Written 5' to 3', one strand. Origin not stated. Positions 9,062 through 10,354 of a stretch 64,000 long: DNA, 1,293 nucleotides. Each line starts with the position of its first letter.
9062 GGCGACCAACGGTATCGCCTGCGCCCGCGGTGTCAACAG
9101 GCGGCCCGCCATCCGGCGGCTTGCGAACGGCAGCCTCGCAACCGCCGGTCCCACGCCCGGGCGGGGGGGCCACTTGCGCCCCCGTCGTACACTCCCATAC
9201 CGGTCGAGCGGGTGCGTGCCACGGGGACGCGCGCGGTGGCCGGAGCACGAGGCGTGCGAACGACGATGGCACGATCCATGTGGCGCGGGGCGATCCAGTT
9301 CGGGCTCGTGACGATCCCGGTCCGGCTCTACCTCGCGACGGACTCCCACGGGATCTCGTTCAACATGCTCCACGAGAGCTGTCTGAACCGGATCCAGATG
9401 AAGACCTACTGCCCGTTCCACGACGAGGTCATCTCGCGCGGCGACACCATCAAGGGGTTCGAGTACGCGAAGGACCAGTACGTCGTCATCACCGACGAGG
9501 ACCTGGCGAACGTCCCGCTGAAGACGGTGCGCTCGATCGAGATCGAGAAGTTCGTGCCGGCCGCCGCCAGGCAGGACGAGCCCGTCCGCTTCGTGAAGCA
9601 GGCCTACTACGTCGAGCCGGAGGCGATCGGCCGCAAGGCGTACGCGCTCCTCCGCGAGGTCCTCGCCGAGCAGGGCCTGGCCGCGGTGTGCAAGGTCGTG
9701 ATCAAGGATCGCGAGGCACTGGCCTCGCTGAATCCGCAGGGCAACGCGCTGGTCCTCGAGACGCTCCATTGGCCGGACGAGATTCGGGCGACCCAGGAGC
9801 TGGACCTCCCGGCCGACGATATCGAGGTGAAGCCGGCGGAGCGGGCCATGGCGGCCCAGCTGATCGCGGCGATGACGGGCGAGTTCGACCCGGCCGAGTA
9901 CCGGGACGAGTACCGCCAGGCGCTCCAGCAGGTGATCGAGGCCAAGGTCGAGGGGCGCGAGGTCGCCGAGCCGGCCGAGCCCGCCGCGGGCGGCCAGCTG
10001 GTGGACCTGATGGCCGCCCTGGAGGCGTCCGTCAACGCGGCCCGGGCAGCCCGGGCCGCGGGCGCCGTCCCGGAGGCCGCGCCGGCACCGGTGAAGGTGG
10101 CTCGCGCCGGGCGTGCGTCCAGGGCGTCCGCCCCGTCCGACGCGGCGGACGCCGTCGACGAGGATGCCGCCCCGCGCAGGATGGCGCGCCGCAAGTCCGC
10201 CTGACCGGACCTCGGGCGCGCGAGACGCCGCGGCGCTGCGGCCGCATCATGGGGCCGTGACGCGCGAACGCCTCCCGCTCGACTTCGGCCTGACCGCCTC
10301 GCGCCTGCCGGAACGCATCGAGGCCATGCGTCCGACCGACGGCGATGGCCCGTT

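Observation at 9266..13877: Catalytically dead LigD-like "pseudoligase" inserted between ku and ligD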

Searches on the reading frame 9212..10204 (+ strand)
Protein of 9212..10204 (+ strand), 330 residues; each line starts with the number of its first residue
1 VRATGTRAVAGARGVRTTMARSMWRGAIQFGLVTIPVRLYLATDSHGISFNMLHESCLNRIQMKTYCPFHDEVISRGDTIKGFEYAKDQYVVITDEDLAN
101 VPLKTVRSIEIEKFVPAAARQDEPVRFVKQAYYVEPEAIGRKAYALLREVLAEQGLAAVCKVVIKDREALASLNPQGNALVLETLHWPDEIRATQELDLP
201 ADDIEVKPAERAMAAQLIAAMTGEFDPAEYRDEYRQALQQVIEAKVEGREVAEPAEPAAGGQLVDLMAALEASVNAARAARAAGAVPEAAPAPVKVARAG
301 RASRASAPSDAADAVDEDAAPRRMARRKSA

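Call 4: search_protein_families(library=pfam, proteins=[window:9212-10204:+], max_evalue=1)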
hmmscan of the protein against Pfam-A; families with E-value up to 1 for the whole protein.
window:9212-10204:+ (330 aa): 2 families
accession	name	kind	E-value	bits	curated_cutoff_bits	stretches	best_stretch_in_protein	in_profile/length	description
PF02735.22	Ku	-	6.3e-41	140.8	25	1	30-206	2-183/190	Ku70/Ku80 beta-barrel domain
PF07305.17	DUF1454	-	0.14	12.1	25.6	1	191-246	98-152/189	Protein of unknown function (DUF1454)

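Call 5: search_protein_families(library=ncbifam, proteins=[window:9212-10204:+], max_evalue=1)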
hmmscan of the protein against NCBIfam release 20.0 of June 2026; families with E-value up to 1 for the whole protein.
window:9212-10204:+ (330 aa): 1 family
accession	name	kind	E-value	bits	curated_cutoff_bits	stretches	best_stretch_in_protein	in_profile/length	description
TIGR02772.2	Ku_bact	equivalog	1.8e-82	276.7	150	1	21-274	1-259/259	non-homologous end joining protein Ku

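Call 55: search_protein_families(library=padloc, proteins=[window:9266-10204:+], max_evalue=0.01)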
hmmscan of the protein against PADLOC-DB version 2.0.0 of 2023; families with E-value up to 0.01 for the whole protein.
window:9266-10204:+ (312 aa): 0 families

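Call 79: find_related_loci(query=window:9266-10204:+, collection=metagenome_contigs, flank=5000)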
Query window:9266-10204:+ (312 aa) in metagenome_contigs; peptide patterns used: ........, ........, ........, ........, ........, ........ (x = any residue, [..] = any of these).
600 stretches matched a pattern (row limit reached: there are more); 39 encode a relative of the query (tblastn E <= 1e-3); 39 distinct loci.
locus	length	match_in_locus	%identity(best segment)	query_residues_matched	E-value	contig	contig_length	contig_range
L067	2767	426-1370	78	1-312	4e-169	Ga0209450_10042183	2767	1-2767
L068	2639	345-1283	78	1-312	6e-168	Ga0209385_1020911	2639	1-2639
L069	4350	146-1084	77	1-312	6e-162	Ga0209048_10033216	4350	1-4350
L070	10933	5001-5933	79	1-310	7e-158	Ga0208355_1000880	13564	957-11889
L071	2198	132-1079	79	1-312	2e-168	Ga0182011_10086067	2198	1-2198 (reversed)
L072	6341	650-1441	86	1-264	1e-157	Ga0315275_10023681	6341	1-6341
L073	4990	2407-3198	86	1-264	1e-159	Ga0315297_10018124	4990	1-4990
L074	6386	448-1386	78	1-312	2e-157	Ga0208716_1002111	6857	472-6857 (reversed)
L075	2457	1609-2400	87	1-264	4e-166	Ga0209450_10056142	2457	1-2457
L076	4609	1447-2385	77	1-312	1e-158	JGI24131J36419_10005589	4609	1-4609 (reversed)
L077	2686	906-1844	77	1-312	2e-164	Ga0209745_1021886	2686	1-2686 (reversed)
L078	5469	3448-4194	74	1-249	3e-129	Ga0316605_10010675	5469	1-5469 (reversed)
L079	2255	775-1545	72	1-256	5e-136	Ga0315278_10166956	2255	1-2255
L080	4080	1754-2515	73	1-253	1e-129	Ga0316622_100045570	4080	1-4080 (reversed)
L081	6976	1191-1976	70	1-261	9e-127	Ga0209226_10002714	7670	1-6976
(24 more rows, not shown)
